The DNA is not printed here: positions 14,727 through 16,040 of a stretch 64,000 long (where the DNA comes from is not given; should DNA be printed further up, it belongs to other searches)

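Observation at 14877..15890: Thioesterase (hotdog) - HCCA isomerase/DsbA-like fusion gene downstream of EctC-EctC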

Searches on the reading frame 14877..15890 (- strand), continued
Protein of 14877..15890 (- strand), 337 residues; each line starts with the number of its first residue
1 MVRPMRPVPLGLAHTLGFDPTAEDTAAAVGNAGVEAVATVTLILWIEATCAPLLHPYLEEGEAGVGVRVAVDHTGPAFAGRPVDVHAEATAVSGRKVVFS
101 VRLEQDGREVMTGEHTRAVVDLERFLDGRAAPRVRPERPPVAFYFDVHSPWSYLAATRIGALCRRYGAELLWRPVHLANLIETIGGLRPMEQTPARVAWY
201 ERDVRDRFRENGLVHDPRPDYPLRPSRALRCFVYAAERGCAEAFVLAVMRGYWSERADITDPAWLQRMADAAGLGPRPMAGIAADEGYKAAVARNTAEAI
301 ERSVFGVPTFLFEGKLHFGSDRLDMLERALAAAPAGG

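Call 37: predict_structure(alignment_id=A1)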
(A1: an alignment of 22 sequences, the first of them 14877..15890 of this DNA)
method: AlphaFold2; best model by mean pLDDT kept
length: 337 residues; sequences in the alignment: 22
mean_pLDDT: 86.6   pTM: 0.62
mean pLDDT of the five models: 86.6, 86.5, 85.8, 83.0, 81.4
residues with pLDDT >= 90: 171; 70-90: 132; 50-70: 23; < 50: 11
segments of 3 or more residues with pLDDT < 50: 128-136
pLDDT, mean of each block of 10 residues (from residue 1): 78 96 81 79 92 90 84 87 97 93 96 92 61 57 93 93 92 93 75 77 87 75 84 97 95 87 96 94 97 95 87 82 85 70
secondary structure, 60 per line:
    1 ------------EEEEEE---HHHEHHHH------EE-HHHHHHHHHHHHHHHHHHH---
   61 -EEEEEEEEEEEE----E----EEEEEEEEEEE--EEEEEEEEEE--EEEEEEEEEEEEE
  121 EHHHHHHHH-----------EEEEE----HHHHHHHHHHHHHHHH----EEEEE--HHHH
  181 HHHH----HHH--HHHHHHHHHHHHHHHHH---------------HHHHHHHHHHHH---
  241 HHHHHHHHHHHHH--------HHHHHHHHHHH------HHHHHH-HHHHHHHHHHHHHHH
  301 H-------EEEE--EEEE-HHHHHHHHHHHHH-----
elements in order: E13-18 H26-29 H39-57 E62-73 E83-93 E96-105 E108-121 H122-129 E141-145 H150-165 E170-174 H177-184 H194-210 H226-237 H241-253 H262-272 H279-284 H286-301 E309-312 E315-318 H320-332

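Call 41: fold_search(model_id=the predicted structure, library=pdb)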
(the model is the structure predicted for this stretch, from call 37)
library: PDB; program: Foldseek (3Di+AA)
matches with E <= 10: 1623; with E <= 0.001: 576
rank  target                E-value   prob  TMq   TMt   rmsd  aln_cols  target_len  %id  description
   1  2imd                  4.4e-12  1.00  0.51  0.81   2.5       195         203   27  Structure of SeMet 2-hydroxychromene-2-carboxylate isomerase (HCCA isomerase) (released 2007-06-12)
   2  3fz5_B                1.2e-11  1.00  0.49  0.84   2.4       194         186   30  Crystal structure of possible 2-hydroxychromene-2-carboxylate isomerase from Rhodobacter sphaeroides (released 2009-02-03)
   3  3p3f_A                1.6e-11  1.00  0.34  0.82   1.7       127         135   29  Crystal structure of the F36A mutant of the fluoroacetyl-CoA-specific thioesterase FlK (released 2010-10-20)
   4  3fz5_A                1.9e-11  1.00  0.49  0.83   2.7       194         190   30  Crystal structure of possible 2-hydroxychromene-2-carboxylate isomerase from Rhodobacter sphaeroides (released 2009-02-03)
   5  3p3f_B                2.3e-11  1.00  0.34  0.83   2.9       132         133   28  Crystal structure of the F36A mutant of the fluoroacetyl-CoA-specific thioesterase FlK (released 2010-10-20)
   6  3fz5_C                2.4e-11  1.00  0.50  0.84   2.9       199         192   30  Crystal structure of possible 2-hydroxychromene-2-carboxylate isomerase from Rhodobacter sphaeroides (released 2009-02-03)
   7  3kx8_C                2.7e-11  1.00  0.34  0.85   3.0       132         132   29  Structural basis of the activity and substrate specificity of the fluoroacetyl-CoA thioesterase FlK (released 2010-04-28)
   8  3kx8_H                2.7e-11  1.00  0.35  0.85   3.3       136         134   28  Structural basis of the activity and substrate specificity of the fluoroacetyl-CoA thioesterase FlK (released 2010-04-28)
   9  3kx8_B                3.0e-11  1.00  0.35  0.84   3.0       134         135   28  Structural basis of the activity and substrate specificity of the fluoroacetyl-CoA thioesterase FlK (released 2010-04-28)
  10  3p3i_D                3.4e-11  1.00  0.33  0.87   1.5       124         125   31  Crystal structure of the F36A mutant of the fluoroacetyl-CoA-specific thioesterase FlK in complex with fluoroacetate a (released 2010-10-20)
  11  3p3f_D                4.6e-11  1.00  0.34  0.86   2.4       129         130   29  Crystal structure of the F36A mutant of the fluoroacetyl-CoA-specific thioesterase FlK (released 2010-10-20)
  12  3p2q_B                4.6e-11  1.00  0.34  0.83   3.4       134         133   28  Crystal structure of the fluoroacetyl-CoA-specific thioesterase, FlK (released 2010-10-20)
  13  3kvi_A                6.1e-11  1.00  0.34  0.83   3.1       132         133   28  Structural basis of the activity and substrate specificity of the fluoroacetyl-CoA thioesterase FlK - T42A mutant in c (released 2010-04-28)
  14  3qoo                  6.5e-11  1.00  0.34  0.80   2.7       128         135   27  Crystal structure of hot-dog-like Taci_0573 protein from Thermanaerovibrio acidaminovorans (released 2011-02-23)
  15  3kuv_A                7.3e-11  1.00  0.34  0.84   3.4       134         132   28  Structural basis of the activity and substrate specificity of the fluoroacetyl-CoA thioesterase FlK - T42S mutant in c (released 2010-04-21)
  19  3p3i_E                6.0e-10  1.00  0.32  0.81   3.0       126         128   28  Crystal structure of the F36A mutant of the fluoroacetyl-CoA-specific thioesterase FlK in complex with fluoroacetate a (released 2010-10-20)
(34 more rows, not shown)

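Call 51: search_solved_structures(query=L002:9169-9975:+, max_evalue=1)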
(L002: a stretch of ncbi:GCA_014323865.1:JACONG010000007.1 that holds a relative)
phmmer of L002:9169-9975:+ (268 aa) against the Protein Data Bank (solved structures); distinct sequences matched with E-value up to 1: 22.
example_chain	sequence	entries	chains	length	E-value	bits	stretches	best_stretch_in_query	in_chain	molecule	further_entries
9c9n_A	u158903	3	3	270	6e-26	94.6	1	5-258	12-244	Fe/2-OG dependent dioxygenase MysH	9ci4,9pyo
9pze_A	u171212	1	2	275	6.4e-26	94.5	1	5-258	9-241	Fe/2-OG dependent dioxygenase MysH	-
5epa_A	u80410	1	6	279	5.4e-09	39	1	7-263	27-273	SnoK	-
8fnc_14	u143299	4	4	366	2.1e-07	33.8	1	53-263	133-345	Phytanoyl-CoA dioxygenase family protein | RNA-editing substrate-binding complex protein 14 (RESC14)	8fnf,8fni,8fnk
4xab_A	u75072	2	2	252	8.7e-06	28.5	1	67-151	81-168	EvdO2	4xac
2a1x_A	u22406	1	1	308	0.0052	19.4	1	108-239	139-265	Phytanoyl-CoA dioxygenase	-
6zyk_A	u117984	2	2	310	0.011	18.3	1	76-169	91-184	Monooxygenase | Uncharacterized protein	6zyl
5mcs_A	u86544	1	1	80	0.049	16.2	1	212-261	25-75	Lipoprotein cytochrome c, 1 heme-binding site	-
3cu4_A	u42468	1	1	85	0.056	16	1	212-261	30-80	Cytochrome c family protein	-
6u97_A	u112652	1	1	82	0.07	15.7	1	213-261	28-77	Lipoprotein cytochrome c, 1 heme-binding site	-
3dp5_A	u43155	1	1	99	0.075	15.6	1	213-261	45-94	Cytochrome c family protein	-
9les_A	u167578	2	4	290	0.32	13.5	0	110-161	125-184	Verruculogen synthase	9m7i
9ler_A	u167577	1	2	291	0.32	13.5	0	110-161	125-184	Verruculogen synthase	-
9j1h_A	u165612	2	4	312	0.36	13.3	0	110-161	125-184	Verruculogen synthase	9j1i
6oxj_A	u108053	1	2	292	0.4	13.2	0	127-161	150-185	Verruculogen synthase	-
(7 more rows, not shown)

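Call 56: find_encoding_contigs(protein=P0095, flank=10000, max_places=1)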
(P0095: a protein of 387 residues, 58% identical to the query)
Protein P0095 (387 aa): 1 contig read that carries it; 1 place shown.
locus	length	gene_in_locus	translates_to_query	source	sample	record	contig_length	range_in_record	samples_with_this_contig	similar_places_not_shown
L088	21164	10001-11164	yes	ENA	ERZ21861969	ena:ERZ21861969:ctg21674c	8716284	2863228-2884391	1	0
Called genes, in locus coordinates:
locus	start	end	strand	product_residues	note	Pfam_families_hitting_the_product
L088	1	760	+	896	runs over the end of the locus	PF02739:5_3_exonuc_N, PF01367:5_3_exonuc, PF01612:DNA_pol_A_exo1, PF22619:DNA_polI_exo1, PF00476:DNA_pol_A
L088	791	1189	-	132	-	-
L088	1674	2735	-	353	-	PF01548:DEDD_Tnp_IS110, PF02371:Transposase_20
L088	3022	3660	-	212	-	PF00501:AMP-binding (weak), PF13193:AMP-binding_C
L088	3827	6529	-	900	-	-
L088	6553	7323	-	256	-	PF00497:SBP_bac_3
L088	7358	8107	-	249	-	PF00672:HAMP (weak)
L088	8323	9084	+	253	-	-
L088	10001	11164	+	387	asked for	PF22636:FlK, PF03061:4HBT (weak), PF01323:DSBA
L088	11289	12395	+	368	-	PF01548:DEDD_Tnp_IS110, PF02371:Transposase_20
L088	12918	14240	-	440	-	PF00078:RVT_1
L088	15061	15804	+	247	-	PF00977:His_biosynth, PF01207:Dus (faint), PF03060:NMO (faint)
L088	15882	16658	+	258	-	PF00977:His_biosynth, PF01207:Dus (faint)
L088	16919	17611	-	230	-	PF00528:BPD_transp_1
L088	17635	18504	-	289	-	PF02086:MethyltransfD12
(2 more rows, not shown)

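Call 57: find_encoding_contigs(protein=P0026, flank=8000, max_places=1)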
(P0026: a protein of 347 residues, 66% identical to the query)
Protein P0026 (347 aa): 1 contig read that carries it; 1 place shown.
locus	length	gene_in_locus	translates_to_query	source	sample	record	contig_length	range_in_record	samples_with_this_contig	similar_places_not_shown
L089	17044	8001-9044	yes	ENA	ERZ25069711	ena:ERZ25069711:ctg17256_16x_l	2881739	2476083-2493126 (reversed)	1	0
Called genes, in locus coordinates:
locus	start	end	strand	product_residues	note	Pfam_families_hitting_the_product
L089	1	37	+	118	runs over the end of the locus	PF07386:DUF1499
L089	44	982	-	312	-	PF01297:ZnuA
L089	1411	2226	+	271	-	PF00005:ABC_tran, PF13304:AAA_21 (weak)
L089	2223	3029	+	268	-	PF00950:ABC-3, PF01032:FecCD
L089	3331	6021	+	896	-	PF02739:5_3_exonuc_N, PF01367:5_3_exonuc, PF01612:DNA_pol_A_exo1, PF22619:DNA_polI_exo1, PF00476:DNA_pol_A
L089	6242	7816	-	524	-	PF00501:AMP-binding, PF13193:AMP-binding_C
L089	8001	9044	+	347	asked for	PF22636:FlK, PF01323:DSBA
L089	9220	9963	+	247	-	PF00977:His_biosynth, PF01207:Dus (faint), PF03060:NMO (faint)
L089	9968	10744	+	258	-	PF00977:His_biosynth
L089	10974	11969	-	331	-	PF02086:MethyltransfD12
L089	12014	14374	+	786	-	PF01326:PPDK_N, PF00391:PEP-utilizers, PF02896:PEP-utilizers_C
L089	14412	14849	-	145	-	PF01850:PIN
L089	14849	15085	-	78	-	-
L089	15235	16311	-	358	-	PF04303:PrpF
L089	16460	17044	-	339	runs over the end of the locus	PF04909:Amidohydro_2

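Call 58: find_encoding_contigs(protein=P0050, flank=8000, max_places=1)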
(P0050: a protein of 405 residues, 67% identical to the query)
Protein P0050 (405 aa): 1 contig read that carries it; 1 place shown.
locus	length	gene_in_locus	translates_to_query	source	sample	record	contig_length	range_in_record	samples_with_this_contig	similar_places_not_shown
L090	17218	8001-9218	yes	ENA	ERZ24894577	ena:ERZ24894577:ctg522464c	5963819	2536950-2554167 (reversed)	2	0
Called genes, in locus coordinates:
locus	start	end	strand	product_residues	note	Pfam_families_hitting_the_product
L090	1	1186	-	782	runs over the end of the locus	PF03176:MMPL, PF02460:Patched (weak), PF12349:Sterol-sensing (weak), PF03176:MMPL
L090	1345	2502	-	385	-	PF09995:MPAB_Lcp_cat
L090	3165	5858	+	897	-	PF02739:5_3_exonuc_N, PF01367:5_3_exonuc, PF01612:DNA_pol_A_exo1, PF22619:DNA_polI_exo1, PF00476:DNA_pol_A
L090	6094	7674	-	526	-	PF00501:AMP-binding, PF13193:AMP-binding_C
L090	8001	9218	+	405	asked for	PF22636:FlK, PF03061:4HBT (weak), PF01323:DSBA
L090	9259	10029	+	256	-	PF00977:His_biosynth, PF01207:Dus (faint)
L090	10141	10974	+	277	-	PF00977:His_biosynth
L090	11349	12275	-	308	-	PF02086:MethyltransfD12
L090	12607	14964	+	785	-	PF01326:PPDK_N, PF00391:PEP-utilizers, PF02896:PEP-utilizers_C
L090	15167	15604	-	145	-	PF01850:PIN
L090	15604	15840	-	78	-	-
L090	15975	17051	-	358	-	PF04303:PrpF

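Call 59: find_encoding_contigs(protein=P0005, flank=8000, max_places=1)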
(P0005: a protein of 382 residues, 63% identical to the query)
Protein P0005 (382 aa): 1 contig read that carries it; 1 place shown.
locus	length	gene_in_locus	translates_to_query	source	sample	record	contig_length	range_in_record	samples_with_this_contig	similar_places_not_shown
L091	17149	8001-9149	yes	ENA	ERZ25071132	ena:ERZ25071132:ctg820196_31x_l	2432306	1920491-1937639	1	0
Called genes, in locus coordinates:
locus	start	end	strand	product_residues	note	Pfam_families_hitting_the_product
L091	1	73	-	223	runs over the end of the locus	-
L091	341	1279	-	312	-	PF01297:ZnuA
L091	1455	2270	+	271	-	PF00005:ABC_tran, PF13304:AAA_21 (faint)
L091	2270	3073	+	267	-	PF00950:ABC-3, PF01032:FecCD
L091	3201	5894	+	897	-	PF02739:5_3_exonuc_N, PF01367:5_3_exonuc, PF01612:DNA_pol_A_exo1, PF22619:DNA_polI_exo1, PF00476:DNA_pol_A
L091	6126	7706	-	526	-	PF00501:AMP-binding, PF13193:AMP-binding_C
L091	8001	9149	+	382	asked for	PF22636:FlK, PF01323:DSBA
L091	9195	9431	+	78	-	PF15937:PrlF_antitoxin (weak), PF04014:MazE_antitoxin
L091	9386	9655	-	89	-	-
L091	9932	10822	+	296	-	PF00476:DNA_pol_A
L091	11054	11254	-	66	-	-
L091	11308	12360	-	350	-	-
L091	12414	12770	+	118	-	PF12796:Ank_2, PF13606:Ank_3 (faint), PF13637:Ank_4, PF13857:Ank_5, PF00023:Ank (weak), PF13637:Ank_4 (weak)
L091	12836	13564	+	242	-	PF00476:DNA_pol_A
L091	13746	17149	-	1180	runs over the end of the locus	PF12733:Cadherin-like, PF03160:Calx-beta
